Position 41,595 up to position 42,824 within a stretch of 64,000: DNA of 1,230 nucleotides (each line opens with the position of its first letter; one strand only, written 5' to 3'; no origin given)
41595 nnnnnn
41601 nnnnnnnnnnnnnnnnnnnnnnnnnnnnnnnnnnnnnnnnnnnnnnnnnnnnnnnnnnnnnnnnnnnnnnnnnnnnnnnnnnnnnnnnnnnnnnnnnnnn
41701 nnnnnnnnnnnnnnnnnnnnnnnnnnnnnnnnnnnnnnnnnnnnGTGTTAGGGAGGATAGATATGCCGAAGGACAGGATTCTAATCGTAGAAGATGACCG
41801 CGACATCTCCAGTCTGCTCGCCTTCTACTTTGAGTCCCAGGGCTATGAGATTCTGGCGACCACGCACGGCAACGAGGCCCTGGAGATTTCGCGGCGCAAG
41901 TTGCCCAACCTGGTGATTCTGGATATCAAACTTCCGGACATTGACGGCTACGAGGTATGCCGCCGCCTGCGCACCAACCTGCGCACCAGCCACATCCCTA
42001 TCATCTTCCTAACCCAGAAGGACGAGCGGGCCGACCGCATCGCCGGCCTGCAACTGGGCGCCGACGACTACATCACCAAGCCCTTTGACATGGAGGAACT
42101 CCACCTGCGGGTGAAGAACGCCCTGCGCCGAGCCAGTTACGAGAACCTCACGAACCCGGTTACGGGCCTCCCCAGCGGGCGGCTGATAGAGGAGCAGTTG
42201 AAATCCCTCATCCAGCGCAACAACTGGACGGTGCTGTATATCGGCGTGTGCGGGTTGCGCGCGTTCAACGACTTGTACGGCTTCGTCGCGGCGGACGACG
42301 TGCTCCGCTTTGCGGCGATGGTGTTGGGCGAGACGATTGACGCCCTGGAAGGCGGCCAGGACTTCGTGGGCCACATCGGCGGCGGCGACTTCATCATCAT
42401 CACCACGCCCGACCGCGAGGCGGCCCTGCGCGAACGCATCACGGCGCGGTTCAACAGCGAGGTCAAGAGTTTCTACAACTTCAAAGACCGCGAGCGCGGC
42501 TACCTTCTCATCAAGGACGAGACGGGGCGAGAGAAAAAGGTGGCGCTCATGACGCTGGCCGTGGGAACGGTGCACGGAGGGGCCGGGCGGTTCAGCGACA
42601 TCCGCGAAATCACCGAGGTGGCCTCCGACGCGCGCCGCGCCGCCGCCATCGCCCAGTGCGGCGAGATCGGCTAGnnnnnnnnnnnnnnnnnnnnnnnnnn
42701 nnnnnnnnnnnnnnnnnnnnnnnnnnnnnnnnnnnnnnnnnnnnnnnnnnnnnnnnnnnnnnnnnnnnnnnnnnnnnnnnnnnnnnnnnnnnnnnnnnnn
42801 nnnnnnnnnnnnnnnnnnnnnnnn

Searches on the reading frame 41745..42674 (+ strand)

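Call 80: search_protein_families(library=pfam, proteins=[window:41745-42674:+], max_evalue=0.00001)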
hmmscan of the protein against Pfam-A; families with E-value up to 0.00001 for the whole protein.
window:41745-42674:+ (309 aa): 2 families
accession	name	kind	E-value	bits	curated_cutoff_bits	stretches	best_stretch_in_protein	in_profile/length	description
PF00072.30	Response_reg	-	5.3e-31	107.5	30.2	1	12-123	1-110/111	Response regulator receiver domain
PF00990.26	GGDEF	-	8.6e-10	39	23.8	1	138-236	5-107/161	Diguanylate cyclase, GGDEF domain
